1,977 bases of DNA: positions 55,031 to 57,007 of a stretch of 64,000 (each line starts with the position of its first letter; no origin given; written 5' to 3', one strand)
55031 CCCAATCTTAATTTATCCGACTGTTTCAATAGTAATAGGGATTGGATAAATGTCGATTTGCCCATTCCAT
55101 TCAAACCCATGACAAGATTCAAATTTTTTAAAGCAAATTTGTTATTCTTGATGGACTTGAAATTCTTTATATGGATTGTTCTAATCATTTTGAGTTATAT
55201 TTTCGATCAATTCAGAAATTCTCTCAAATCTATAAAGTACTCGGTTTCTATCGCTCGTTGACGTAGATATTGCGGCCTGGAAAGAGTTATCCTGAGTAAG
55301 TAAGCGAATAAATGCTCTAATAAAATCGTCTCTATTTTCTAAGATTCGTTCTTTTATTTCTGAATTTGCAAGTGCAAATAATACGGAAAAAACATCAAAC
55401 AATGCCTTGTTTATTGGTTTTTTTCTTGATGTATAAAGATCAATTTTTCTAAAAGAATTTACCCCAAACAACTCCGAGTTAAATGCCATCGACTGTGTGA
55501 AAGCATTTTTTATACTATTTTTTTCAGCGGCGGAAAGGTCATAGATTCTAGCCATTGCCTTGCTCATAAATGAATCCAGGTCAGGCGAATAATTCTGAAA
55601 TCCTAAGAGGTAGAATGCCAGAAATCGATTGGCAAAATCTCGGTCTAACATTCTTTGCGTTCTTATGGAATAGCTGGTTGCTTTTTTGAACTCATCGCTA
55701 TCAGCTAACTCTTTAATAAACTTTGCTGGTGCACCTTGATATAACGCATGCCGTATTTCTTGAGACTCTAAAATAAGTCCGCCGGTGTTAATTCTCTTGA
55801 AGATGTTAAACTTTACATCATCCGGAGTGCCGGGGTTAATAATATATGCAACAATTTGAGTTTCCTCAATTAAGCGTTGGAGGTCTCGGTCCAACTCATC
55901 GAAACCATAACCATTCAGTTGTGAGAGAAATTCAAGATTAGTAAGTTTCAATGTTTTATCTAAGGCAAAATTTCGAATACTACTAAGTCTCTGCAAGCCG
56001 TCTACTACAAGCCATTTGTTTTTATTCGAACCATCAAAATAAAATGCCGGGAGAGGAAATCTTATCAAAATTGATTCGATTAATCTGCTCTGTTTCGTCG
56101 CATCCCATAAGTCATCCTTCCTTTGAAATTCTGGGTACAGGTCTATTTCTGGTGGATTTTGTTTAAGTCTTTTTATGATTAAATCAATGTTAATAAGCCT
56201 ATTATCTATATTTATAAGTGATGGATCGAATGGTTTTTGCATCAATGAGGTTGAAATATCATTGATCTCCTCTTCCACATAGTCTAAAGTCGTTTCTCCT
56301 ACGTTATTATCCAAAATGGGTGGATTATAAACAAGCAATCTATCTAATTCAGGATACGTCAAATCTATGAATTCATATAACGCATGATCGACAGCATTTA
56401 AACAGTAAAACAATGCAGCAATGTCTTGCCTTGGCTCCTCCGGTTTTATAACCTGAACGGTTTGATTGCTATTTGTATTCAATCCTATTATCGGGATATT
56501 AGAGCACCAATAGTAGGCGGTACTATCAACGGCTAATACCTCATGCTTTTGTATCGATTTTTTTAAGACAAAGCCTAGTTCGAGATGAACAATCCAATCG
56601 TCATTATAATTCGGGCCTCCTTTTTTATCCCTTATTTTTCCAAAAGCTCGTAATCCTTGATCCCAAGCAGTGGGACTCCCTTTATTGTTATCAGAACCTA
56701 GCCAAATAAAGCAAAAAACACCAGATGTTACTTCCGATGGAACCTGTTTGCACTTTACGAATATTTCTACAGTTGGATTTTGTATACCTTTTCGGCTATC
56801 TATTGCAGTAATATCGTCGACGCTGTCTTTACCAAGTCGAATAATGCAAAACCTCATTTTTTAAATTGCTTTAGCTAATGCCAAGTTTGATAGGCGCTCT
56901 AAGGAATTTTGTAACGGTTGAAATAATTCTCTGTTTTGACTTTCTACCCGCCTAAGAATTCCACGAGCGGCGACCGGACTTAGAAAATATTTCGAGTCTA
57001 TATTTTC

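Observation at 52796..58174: Dcm-linked four-gene cassette (C5-MTase / DUF262 / DUF3696-like ATPase / YoeB-fusion) with convergent Vsr: candidate uncharacterised defence system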

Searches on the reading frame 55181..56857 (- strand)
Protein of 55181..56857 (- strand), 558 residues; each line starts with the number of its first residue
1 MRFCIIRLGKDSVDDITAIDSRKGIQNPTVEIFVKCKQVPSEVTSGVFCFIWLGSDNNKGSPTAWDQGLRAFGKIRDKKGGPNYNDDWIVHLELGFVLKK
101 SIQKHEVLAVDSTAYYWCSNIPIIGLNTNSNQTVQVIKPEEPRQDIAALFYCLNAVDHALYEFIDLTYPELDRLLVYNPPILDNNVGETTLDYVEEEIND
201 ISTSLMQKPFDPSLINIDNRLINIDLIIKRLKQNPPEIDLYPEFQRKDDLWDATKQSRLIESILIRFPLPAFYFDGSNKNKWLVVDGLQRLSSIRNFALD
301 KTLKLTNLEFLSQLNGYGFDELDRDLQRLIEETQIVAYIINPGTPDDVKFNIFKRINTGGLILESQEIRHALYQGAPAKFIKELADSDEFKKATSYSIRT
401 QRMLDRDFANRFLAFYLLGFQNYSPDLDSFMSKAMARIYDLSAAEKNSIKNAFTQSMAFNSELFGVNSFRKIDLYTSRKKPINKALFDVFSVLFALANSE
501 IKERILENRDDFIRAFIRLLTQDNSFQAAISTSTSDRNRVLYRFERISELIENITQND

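Call 3: search_protein_families(library=pfam, proteins=[window:55181-56857:-], max_evalue=0.01)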
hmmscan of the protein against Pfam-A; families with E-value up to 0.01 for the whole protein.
window:55181-56857:- (558 aa): 1 family
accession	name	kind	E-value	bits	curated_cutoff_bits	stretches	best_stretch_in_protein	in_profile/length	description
PF03235.19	GmrSD_N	-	7.6e-21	75.6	33.2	1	239-373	12-198/199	GmrSD restriction endonuclease, N-terminal domain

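Call 4: search_protein_families(library=padloc, proteins=[window:55181-56857:-], max_evalue=0.01)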
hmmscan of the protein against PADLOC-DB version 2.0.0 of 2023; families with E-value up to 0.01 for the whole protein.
window:55181-56857:- (558 aa): 3 families
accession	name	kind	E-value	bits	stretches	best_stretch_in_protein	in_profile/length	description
PDLC03877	NsnA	-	2e-133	443.4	1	193-556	23-384/385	-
PDLC04027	PD-T4-2_A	-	1.8e-33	114.1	1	230-549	45-359/363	-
PDLC03418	REase_II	-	1.1e-11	42.4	1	238-376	32-161/372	Type II restriction enzyme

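Call 5: search_protein_families(library=ncbifam, proteins=[window:55181-56857:-], max_evalue=0.01)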
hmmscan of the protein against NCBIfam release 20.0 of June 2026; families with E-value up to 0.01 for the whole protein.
window:55181-56857:- (558 aa): 1 family
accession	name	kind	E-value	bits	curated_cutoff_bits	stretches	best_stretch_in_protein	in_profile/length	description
TIGR04137.1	Chlam_Ver_rRNA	hypoth_equivalog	0.0038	17.1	50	1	521-552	2-31/50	small basic protein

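Call 15: find_homologous_proteins(query=window:55181-56857:-, max_evalue=0.00001)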
Query window:55181-56857:- (558 aa): 7959 proteins with E <= 0.00001 among 8000 candidates; the best 120 are listed.
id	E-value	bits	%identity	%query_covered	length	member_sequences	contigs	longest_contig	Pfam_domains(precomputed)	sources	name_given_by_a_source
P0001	0.0e+0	1197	95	100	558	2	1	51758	PF03235.20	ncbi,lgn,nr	ncbi:MAG TPA: DUF262 domain-containing protein [Mucilaginibacter sp.]|nr:DUF262 domain-containing pr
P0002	2.4e-241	820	66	100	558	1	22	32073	PF03235.20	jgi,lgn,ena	-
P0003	2.5e-241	820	66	100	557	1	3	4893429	PF03235.20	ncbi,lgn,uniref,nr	ncbi:DUF262 domain-containing protein [Mucilaginibacter galii]|uniref:GmrSD restriction endonuclease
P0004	5.9e-241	819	65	99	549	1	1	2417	PF03235.20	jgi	jgi:hypothetical protein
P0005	7.6e-239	812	66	99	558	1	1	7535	PF03235.20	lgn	-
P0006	3.8e-237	807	66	99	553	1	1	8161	PF03235.20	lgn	-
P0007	6.1e-236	803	66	99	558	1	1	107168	PF03235.20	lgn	-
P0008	1.4e-220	752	61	99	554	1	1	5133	PF03235.20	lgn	-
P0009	2.3e-220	751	61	100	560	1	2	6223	PF03235.20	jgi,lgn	jgi:hypothetical protein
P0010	3.3e-213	728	59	100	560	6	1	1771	PF03235.20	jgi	jgi:hypothetical protein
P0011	5.3e-195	667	56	100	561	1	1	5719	PF03235.20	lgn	-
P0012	3.4e-192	658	56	99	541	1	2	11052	PF03235.20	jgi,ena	-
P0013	1.1e-188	647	56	99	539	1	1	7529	PF03235.20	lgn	-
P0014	9.0e-166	571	49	99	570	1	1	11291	PF03235.20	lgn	-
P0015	7.5e-158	545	47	99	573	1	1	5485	PF03235.20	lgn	-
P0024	5.1e-147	509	62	68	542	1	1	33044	PF03235.20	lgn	-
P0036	2.8e-141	490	62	65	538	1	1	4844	PF12102.14,PF03235.20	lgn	-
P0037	3.6e-141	490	62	65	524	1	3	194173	PF03235.20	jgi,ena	jgi:hypothetical protein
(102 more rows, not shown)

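Call 18: find_related_loci(query=A1, collection=genome_contigs, flank=8000)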
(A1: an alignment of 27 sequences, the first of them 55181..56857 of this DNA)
Query A1 (558 aa) in genome_contigs; peptide patterns used: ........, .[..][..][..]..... (x = any residue, [..] = any of these).
600 stretches matched a pattern (row limit reached: there are more); 545 encode a relative of the query (tblastn E <= 1e-3); the best 80 are kept; 80 distinct loci.
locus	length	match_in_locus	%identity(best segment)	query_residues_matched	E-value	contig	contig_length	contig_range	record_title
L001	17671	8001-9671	66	1-557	0e+0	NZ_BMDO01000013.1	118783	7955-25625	Mucilaginibacter galii strain CCM 8711 sequence13, whole genome shotgun sequence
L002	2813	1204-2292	62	194-554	5e-150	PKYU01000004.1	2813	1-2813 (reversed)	MAG: Chitinophagaceae bacterium isolate palsa_955 73.20120500_P16.21_contig_35556, whole genome shotgun sequence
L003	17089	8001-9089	66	194-554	1e-155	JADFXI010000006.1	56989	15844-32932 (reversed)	MAG: Nitrospirae bacterium isolate nDJH13bin21 nDJH13_bin21_NODE_6_length_56989_cov_3.630702, whole genome shotgun seque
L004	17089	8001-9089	60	192-552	2e-139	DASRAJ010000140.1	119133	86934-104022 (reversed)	MAG TPA_asm: Chitinophagales bacterium isolate SMAG_U11115 k141_597807, whole genome shotgun sequence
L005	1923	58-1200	57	185-558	2e-145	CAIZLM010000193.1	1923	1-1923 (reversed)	MAG: uncultured Bacteroidetes bacterium isolate Loc090116-4m_bin-0796 genome assembly, contig: bin-0796:193/336, whole g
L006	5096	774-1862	58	193-552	3e-131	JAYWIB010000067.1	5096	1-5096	MAG: Chitinophagaceae bacterium isolate GLR81_GL56_UP_2_concoct_25_sub GLR81_GL56_UP_2_concoct_25_sub_66, whole genome s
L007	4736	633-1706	57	197-553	8e-132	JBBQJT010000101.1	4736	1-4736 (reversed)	MAG: Chitinophagales bacterium isolate Co_metawrap_672 Cmw_672_k141_28216023_length_4736_cov_10.9913, whole genome shotg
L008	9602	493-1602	57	192-555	1e-129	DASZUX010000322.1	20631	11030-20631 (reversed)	MAG TPA_asm: Chitinophagaceae bacterium isolate SMAG_U6116 k141_67798, whole genome shotgun sequence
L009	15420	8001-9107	57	192-556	2e-129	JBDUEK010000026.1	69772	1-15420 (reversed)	MAG: Ferruginibacter sp. isolate cluster4_bin.93 NODE_274_length_69772_cov_16.149892, whole genome shotgun sequence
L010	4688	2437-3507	56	197-552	3e-130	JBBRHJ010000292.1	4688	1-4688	MAG: Bacteroidales bacterium isolate Co_metawrap_2699 Cmw_2699_k141_16111841_length_4688_cov_26.5850, whole genome shotg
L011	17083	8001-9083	57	192-552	3e-128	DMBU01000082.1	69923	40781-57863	MAG TPA_asm: Bacteroidales bacterium isolate UBA12171 contig_1185, whole genome shotgun sequence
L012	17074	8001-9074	58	195-549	5e-127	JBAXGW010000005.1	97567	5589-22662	MAG: Bacteroidota bacterium isolate ELA307 MAG307_5, whole genome shotgun sequence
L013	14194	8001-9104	55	184-551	7e-127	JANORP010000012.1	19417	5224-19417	MAG: Bacteroidota bacterium isolate VAR_4_metabat_163 VAR_4_k141_301689, whole genome shotgun sequence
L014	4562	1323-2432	55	184-552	4e-128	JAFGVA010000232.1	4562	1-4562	MAG: Bacteroidales bacterium isolate ZodW_Metabat.117 k87_24124583, whole genome shotgun sequence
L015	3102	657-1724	56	194-551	2e-130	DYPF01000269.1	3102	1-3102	MAG TPA_asm: Chloroherpeton thalassium isolate SulCav_GS09_5_32_15 SulCav_GS09_5_49067_length_3102_cov_11_231375, whole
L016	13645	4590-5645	59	202-554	1e-125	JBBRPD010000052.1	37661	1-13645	MAG: Chitinophagales bacterium isolate La1_metabat2.396 LA1C_B2.396_k141_1079369L_37661_cov_73.3545, whole genome shotgu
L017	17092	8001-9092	54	190-556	2e-124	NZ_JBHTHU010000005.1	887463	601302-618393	Mucilaginibacter calamicampi strain CCUG 63418 GCM70027560_20, whole genome shotgun sequence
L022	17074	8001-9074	54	197-556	1e-122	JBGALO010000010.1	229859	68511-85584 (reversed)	MAG: Cyclobacteriaceae bacterium isolate MAG_AAO_H125.46 AAOH125-46_opera_contig_265, whole genome shotgun sequence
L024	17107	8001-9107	54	188-554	6e-122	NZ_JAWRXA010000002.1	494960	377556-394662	Chryseobacterium sp. SIMBA_029 NODE_2_length_494960_cov_141.179349, whole genome shotgun sequence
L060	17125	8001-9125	50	182-558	8e-108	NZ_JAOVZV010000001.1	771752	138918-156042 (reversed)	Chryseobacterium luquanense strain KC 927 contig1, whole genome shotgun sequence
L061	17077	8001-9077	51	189-552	8e-108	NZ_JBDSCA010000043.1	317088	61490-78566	MAG: Mucilaginibacter sp. isolate cluster1_bin.146 k127_13316467, whole genome shotgun sequence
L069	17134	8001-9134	48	186-558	2e-102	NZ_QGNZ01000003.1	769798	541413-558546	Pedobacter yonginense strain KCTC22721 contig_3, whole genome shotgun sequence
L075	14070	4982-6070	48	194-556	7e-101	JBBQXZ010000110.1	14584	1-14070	MAG: Cytophagales bacterium isolate Co_metawrap_2141 Cmw_2141_k141_22713792_length_14584_cov_14.0000, whole genome shotg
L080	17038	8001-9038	46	208-554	9e-99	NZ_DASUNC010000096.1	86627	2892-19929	MAG: Archangium sp. isolate SMAG_U1589 k141_492213, whole genome shotgun sequence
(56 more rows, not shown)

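Call 26: predict_structure(alignment_id=A1)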
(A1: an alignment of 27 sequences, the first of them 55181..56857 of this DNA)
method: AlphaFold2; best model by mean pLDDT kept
length: 558 residues; sequences in the alignment: 27
mean_pLDDT: 77.3   pTM: 0.42
mean pLDDT of the five models: 77.3, 77.2, 76.5, 75.0, 73.4
residues with pLDDT >= 90: 169; 70-90: 249; 50-70: 71; < 50: 69
segments of 3 or more residues with pLDDT < 50: 58-60, 125-130, 182-212, 242-246, 354-374
pLDDT, mean of each block of 10 residues (from residue 1): 84 84 87 79 89 67 76 90 70 91 75 77 47 76 85 89 91 82 38 29 35 61 86 73 51 87 81 75 76 90 89 92 92 84 62 46 35 59 90 81 70 92 76 77 92 97 92 77 92 95 94 93 88 73 94 78
secondary structure, 60 per line:
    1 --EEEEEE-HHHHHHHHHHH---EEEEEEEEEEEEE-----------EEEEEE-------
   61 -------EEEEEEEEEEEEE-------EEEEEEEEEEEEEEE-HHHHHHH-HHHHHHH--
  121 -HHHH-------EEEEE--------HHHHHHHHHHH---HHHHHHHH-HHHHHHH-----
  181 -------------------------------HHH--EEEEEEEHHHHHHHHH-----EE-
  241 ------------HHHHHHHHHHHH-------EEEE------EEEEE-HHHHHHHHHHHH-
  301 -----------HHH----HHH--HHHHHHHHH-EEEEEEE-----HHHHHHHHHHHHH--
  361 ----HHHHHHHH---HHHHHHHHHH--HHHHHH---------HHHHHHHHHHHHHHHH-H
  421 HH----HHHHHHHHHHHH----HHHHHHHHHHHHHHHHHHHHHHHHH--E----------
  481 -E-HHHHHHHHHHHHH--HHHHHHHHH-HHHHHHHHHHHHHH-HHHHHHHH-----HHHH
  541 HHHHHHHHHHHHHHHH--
elements in order: E3-8 H10-20 E24-36 E48-53 E68-80 E88-102 H104-110 H112-118 H122-125 E133-137 H146-156 H160-167 H169-175 E217-223 H224-232 H253-264 E272-275 E282-286 H288-299 H324-332 E334-340 H346-358 H365-372 H376-385 H388-393 H403-418 H427-438 H443-467 H484-496 H499-507 H509-522 H524-531 H537-556

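Call 36: fold_search(model_id=the predicted structure, library=pdb)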
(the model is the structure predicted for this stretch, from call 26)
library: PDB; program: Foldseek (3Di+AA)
matches with E <= 10: 426; with E <= 0.001: 1
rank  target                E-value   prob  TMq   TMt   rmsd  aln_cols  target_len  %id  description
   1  7p9k_A                9.4e-04  0.99  0.18  0.17  18.6       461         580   12  BrxU, GmrSD-family Type IV restriction enzyme (released 2021-12-08)
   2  5k5d_B                5.1e-03  0.98  0.18  0.33  14.4       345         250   12  Structure of the C2221 form of Pnob8-like ParB-N domain (released 2016-06-15)
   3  5k5d_C                1.4e-02  0.94  0.18  0.34  13.7       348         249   11  Structure of the C2221 form of Pnob8-like ParB-N domain (released 2016-06-15)
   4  5k5d_A                2.7e-02  0.85  0.18  0.33  14.5       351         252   10  Structure of the C2221 form of Pnob8-like ParB-N domain (released 2016-06-15)
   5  7bm8_A                4.9e-02  0.93  0.15  0.39  15.2       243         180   11  Crystal structure of the C-terminally truncated chromosome-partitioning protein ParB from Caulobacter crescentus compl (released 2021-04-28)
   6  6sdk_B                4.9e-02  0.89  0.15  0.37  16.1       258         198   10  Crystal structure of bacterial ParB dimer bound to CDP (released 2019-10-23)
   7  5k5a                  1.2e-01  0.57  0.16  0.29  15.7       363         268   11  Structure of the pNOB8-like ParB N-domain (released 2016-06-15)
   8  6jiv_A                1.5e-01  0.28  0.16  0.16  21.9       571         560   11  SspE crystal structure (released 2020-03-25)
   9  6ryk_B                2.0e-01  0.87  0.14  0.47  16.0       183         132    9  Crystal structure of the ParB-like protein PadC (released 2020-01-22)
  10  7ng0                  2.2e-01  0.57  0.14  0.34  15.4       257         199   13  Crystal structure of N- and C-terminally truncated Geobacillus thermoleovorans nucleoid occlusion protein Noc (released 2021-02-17)
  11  6ryk_A                3.0e-01  0.82  0.14  0.47  15.9       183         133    9  Crystal structure of the ParB-like protein PadC (released 2020-01-22)
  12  7wgu_A                3.1e-01  0.18  0.13  0.18  17.6       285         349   11  Crystal structure of metal-binding protein EfeO from Escherichia coli (released 2022-12-14)
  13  8qa8_F                3.4e-01  0.44  0.14  0.34  16.0       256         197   10  Crystal structure of the C-terminally truncated transcriptional repressor protein KorB from the RK2 plasmid complexed  (released 2024-02-21)
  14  7nfu_A                3.4e-01  0.41  0.13  0.30  14.8       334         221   10  Crystal structure of C-terminally truncated Geobacillus thermoleovorans nucleoid occlusion protein Noc (released 2021-02-17)
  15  8qa8_C                4.5e-01  0.35  0.14  0.34  16.0       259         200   10  Crystal structure of the C-terminally truncated transcriptional repressor protein KorB from the RK2 plasmid complexed  (released 2024-02-21)
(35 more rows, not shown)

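Call 48: find_encoding_contigs(protein=P0036, flank=5000, max_places=2)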
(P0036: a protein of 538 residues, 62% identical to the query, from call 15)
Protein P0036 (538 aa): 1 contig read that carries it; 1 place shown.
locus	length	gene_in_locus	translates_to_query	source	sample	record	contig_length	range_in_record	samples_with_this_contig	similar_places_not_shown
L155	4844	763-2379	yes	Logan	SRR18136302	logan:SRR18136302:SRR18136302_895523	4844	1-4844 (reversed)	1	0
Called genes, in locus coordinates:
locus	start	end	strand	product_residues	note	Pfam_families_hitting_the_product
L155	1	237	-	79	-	?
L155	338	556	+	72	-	-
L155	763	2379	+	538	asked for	PF12102:MrcB_N (weak), PF03235:GmrSD_N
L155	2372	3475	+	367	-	PF02463:SMC_N (faint), PF11398:DUF2813 (faint), PF13175:AAA_15, PF13304:AAA_21, PF13175:AAA_15, PF12476:DUF3696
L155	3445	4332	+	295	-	-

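Call 49: find_encoding_contigs(protein=P0037, flank=5000, max_places=2)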
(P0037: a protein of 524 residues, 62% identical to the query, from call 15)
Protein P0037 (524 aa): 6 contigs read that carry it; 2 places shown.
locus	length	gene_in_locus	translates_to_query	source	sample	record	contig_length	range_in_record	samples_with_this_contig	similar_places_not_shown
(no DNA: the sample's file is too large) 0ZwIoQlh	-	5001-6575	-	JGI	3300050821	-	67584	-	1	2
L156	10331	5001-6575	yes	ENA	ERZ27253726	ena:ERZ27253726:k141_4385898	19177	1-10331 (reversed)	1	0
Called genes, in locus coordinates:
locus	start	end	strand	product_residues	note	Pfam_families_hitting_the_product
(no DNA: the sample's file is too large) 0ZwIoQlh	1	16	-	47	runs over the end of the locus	-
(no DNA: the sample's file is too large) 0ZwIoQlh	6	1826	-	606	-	PF27228:MTBMA_p00010_2nd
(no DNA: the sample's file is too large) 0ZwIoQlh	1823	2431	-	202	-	-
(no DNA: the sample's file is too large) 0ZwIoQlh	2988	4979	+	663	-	PF13589:HATPase_c_3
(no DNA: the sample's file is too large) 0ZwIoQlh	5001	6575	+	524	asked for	PF03235:GmrSD_N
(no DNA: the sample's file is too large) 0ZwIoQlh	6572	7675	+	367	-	PF02463:SMC_N (weak), PF13175:AAA_15, PF13304:AAA_21, PF13175:AAA_15, PF12476:DUF3696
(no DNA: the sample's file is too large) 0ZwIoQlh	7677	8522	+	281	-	-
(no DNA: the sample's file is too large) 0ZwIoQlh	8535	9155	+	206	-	-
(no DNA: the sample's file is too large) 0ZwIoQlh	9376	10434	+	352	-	PF01381:HTH_3 (weak), PF13560:HTH_31 (weak), PF06114:Peptidase_M78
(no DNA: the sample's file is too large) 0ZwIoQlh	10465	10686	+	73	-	-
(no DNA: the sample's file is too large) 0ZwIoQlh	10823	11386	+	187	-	-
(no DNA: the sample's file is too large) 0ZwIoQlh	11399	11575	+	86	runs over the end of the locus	-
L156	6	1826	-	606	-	PF27228:MTBMA_p00010_2nd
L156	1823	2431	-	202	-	-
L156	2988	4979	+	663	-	PF13589:HATPase_c_3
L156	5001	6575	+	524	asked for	PF03235:GmrSD_N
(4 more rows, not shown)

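Call 50: find_encoding_contigs(protein=P0024, flank=5000, max_places=2)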
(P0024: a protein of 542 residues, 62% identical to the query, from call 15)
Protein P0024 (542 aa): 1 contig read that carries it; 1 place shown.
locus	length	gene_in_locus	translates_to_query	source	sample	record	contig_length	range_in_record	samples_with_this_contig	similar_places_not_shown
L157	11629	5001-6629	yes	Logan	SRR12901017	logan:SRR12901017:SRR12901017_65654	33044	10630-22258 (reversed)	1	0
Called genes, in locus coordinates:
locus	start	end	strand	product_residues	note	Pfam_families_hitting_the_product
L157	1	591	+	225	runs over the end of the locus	-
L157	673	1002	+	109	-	PF12728:HTH_17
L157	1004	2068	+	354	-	PF01446:Rep_1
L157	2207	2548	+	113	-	PF12844:HTH_19, PF13560:HTH_31 (weak), PF01381:HTH_3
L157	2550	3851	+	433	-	PF00145:DNA_methylase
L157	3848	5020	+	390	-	PF00145:DNA_methylase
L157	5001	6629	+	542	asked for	PF03235:GmrSD_N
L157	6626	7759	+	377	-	PF02463:SMC_N (faint), PF13175:AAA_15, PF13476:AAA_23 (weak), PF13304:AAA_21, PF13175:AAA_15, PF12476:DUF3696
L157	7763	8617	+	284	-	-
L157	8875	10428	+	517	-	PF13360:PQQ_2 (faint), PF18962:Por_Secre_tail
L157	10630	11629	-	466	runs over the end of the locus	PF01738:DLH (weak), PF02129:Peptidase_S15, PF20434:BD-FAE, PF00561:Abhydrolase_1, PF00326:Peptidase_S9 (faint), PF12146:Hydrolase_4, PF08840:BAAT_C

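Call 52: search_solved_structures(query=P0024, max_evalue=1)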
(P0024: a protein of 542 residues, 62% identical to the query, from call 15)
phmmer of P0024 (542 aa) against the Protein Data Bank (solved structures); distinct sequences matched with E-value up to 1: 1.
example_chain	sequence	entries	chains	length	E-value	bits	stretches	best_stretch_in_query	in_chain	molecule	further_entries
5xy3_S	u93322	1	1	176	0.32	12.9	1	351-407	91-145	60S ribosomal protein L18a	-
